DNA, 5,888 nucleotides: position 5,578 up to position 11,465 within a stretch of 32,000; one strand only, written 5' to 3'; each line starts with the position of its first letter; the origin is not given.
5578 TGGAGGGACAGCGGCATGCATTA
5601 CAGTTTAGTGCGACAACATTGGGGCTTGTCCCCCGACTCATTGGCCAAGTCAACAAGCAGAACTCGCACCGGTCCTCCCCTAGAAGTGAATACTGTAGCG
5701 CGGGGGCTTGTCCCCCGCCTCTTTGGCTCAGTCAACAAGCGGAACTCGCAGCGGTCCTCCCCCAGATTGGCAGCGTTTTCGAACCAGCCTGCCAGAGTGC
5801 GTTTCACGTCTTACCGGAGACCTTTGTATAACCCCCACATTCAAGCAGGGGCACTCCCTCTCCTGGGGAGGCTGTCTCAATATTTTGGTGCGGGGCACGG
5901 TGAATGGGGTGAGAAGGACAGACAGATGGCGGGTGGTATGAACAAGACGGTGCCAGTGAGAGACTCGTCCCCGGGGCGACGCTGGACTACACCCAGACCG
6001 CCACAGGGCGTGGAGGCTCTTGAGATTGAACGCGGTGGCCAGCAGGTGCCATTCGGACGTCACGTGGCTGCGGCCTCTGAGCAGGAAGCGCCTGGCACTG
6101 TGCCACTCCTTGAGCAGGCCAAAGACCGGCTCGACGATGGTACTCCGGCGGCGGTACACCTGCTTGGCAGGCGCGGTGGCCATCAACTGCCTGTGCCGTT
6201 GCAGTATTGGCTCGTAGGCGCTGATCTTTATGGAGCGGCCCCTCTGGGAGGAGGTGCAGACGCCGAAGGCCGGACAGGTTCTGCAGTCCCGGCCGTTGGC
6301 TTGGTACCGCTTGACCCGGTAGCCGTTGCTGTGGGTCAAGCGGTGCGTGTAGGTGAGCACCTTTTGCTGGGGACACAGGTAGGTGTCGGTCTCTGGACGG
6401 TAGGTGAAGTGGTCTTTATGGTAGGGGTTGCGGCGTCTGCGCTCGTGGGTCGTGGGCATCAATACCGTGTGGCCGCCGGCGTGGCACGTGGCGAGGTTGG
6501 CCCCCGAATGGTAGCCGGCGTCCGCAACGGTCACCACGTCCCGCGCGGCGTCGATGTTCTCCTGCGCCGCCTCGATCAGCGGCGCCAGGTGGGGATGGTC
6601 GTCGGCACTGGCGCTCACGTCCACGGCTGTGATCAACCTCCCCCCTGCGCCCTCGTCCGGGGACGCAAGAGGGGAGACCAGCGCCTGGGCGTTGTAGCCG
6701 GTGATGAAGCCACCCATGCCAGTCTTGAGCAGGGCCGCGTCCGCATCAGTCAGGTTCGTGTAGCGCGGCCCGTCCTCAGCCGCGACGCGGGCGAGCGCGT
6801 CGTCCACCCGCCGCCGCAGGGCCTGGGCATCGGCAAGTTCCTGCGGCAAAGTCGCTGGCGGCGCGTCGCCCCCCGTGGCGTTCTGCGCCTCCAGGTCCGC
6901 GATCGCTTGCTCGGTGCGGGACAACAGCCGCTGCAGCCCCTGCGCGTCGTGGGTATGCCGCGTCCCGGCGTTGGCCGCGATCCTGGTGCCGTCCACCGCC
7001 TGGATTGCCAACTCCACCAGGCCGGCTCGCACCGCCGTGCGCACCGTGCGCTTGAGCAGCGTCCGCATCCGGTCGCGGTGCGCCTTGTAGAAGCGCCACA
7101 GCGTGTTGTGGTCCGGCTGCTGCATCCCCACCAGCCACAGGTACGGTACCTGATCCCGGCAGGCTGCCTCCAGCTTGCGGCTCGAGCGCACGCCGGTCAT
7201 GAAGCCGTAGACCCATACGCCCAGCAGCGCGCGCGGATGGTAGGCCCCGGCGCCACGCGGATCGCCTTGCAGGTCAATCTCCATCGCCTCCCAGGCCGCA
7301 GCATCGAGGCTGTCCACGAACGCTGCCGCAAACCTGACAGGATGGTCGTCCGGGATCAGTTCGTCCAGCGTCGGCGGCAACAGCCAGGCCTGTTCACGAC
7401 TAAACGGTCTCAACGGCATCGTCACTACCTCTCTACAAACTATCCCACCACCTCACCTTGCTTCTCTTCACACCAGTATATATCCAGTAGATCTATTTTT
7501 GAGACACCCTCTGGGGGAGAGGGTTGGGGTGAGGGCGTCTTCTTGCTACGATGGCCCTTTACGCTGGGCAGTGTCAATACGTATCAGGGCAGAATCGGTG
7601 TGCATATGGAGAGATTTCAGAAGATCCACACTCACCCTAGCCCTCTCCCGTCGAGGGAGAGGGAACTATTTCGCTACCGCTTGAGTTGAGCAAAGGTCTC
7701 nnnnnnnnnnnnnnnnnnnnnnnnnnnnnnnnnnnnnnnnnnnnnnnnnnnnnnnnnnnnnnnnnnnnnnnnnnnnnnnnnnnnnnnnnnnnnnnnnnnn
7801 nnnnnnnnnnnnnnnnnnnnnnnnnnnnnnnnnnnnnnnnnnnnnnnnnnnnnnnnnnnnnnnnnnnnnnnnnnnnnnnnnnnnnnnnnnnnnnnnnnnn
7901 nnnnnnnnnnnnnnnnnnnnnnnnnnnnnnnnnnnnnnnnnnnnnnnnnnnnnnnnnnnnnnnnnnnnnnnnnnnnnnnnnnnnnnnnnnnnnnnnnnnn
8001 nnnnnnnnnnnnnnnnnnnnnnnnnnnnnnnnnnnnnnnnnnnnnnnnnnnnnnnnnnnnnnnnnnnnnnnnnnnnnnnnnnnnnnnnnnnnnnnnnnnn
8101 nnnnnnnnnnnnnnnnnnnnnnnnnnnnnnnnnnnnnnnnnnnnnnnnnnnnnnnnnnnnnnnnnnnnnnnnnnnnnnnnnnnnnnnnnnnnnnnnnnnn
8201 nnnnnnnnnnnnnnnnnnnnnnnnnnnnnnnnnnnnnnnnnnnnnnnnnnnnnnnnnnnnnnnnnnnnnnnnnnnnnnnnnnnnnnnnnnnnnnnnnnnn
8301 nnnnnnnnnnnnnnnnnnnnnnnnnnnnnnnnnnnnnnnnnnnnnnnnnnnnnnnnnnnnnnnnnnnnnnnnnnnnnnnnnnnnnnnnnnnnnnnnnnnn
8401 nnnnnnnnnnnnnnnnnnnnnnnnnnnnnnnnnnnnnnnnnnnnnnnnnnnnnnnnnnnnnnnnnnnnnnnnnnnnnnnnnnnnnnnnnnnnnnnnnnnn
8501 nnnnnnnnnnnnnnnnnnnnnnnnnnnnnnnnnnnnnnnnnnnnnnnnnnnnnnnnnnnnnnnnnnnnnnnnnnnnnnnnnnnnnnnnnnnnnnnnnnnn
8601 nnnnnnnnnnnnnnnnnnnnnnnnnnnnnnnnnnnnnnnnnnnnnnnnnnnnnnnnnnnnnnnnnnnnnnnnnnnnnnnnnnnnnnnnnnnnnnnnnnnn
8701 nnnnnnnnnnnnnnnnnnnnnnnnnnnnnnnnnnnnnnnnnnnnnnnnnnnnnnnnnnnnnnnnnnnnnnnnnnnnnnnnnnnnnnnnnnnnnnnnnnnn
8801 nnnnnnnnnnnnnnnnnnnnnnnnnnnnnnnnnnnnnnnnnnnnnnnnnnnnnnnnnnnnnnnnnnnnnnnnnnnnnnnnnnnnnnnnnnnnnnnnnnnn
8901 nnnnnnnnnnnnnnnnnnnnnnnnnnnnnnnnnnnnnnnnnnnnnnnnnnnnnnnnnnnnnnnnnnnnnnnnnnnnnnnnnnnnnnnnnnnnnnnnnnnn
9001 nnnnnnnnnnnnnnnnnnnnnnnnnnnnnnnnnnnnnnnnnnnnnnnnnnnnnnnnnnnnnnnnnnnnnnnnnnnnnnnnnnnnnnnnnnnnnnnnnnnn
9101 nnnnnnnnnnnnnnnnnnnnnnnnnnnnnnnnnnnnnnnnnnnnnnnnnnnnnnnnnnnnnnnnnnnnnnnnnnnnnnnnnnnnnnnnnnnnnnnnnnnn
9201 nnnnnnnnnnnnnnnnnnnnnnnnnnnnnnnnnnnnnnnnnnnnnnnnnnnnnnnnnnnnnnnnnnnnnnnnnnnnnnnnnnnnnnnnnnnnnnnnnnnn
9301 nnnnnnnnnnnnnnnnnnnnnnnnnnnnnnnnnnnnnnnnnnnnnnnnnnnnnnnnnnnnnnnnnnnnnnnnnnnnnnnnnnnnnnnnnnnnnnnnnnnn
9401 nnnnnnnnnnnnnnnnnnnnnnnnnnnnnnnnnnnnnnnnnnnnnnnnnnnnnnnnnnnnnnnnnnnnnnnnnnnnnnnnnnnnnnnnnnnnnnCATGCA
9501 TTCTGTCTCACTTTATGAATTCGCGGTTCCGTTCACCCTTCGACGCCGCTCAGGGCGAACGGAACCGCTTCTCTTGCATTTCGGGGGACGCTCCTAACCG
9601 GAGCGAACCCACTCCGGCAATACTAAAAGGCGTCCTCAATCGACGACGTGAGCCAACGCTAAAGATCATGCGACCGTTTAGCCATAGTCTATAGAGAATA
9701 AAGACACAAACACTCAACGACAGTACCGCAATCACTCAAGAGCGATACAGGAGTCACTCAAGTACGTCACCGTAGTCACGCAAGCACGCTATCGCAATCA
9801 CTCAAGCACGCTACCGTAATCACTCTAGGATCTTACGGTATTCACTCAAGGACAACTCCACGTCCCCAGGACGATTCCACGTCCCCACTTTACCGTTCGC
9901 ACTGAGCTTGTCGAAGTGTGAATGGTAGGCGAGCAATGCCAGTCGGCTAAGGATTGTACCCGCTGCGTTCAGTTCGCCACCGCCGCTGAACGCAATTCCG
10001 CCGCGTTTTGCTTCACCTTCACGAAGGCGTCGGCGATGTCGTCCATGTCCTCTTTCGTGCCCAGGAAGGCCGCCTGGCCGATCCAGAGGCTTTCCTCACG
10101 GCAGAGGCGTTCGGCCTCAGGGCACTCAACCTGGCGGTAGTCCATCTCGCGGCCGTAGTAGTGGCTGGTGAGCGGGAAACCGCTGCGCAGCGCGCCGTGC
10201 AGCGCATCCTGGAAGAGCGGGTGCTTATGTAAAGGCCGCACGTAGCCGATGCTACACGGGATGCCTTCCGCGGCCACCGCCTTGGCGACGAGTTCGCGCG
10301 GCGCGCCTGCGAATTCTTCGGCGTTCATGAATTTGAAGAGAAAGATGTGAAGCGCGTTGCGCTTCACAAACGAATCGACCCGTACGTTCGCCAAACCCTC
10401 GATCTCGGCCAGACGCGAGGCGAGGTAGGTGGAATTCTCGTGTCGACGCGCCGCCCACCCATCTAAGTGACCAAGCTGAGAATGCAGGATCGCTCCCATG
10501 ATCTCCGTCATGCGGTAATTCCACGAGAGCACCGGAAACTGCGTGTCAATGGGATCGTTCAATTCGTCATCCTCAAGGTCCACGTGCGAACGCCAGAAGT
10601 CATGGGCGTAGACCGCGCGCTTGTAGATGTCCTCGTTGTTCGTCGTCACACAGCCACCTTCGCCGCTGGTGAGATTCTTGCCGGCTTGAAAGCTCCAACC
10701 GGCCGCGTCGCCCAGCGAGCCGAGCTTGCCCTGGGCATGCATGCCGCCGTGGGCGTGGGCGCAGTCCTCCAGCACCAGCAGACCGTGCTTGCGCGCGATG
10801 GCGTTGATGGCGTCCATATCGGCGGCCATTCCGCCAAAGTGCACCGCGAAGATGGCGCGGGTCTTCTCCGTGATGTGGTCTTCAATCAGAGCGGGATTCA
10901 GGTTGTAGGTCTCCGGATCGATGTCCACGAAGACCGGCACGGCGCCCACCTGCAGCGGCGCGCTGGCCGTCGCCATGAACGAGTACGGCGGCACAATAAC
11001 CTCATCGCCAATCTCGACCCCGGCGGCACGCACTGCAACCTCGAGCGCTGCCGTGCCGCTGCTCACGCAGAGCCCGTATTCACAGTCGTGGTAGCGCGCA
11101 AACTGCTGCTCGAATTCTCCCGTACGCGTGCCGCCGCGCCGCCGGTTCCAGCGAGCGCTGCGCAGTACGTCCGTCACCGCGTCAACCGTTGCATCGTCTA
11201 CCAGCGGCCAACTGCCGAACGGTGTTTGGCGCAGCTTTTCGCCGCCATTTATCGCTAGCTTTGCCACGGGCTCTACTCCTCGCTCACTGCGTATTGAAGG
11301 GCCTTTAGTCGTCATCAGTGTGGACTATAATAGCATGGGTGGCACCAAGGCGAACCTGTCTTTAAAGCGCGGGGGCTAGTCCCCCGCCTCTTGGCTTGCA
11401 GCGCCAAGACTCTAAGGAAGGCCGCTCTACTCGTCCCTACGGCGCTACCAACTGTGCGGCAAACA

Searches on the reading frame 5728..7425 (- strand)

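Call 60: search_protein_families(library=pfam, proteins=[window:5728-7425:-], max_evalue=0.01)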
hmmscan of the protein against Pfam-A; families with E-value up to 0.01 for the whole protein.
window:5728-7425:- (565 aa): 3 families
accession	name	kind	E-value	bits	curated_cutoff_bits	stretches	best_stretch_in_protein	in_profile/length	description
PF13751.12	DDE_Tnp_1_6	-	2.6e-23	83.1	25.1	1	351-472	2-125/125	Transposase DDE domain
PF05598.16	DUF772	-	1.6e-15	57.3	23.1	1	58-126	1-73/74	Transposase domain (DUF772)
PF01609.27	DDE_Tnp_1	-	8.3e-13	49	23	1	240-468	32-200/200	Transposase DDE domain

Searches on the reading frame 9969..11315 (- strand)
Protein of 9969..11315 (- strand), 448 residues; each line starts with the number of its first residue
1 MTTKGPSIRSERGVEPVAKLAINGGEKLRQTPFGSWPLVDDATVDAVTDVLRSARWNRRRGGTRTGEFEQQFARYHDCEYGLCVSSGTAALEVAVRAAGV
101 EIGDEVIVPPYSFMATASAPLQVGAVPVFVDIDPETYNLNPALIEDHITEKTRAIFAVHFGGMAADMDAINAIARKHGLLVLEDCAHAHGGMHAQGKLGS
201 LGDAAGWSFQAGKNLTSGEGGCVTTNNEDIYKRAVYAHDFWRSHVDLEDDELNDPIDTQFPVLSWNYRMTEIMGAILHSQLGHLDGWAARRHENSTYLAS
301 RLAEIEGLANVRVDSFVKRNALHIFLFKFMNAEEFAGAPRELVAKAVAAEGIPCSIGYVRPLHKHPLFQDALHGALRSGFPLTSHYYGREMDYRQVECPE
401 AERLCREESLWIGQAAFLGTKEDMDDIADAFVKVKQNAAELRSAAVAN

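Call 18: search_protein_families(library=pfam, proteins=[window:9969-11315:-], max_evalue=0.00001)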
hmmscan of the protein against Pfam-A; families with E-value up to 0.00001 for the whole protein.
window:9969-11315:- (448 aa): 3 families
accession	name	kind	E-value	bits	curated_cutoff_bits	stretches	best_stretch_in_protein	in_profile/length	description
PF01041.23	DegT_DnrJ_EryC1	-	9.8e-91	305.1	19.8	1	41-390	5-338/360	DegT/DnrJ/EryC1/StrS aminotransferase family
PF00155.27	Aminotran_1_2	-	4.2e-07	29.9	19.7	1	61-194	39-195/361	Aminotransferase class I and II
PF01053.26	Cys_Met_Meta_PP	-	6.8e-07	28.6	27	1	59-187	48-176/381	Cys/Met metabolism PLP-dependent enzyme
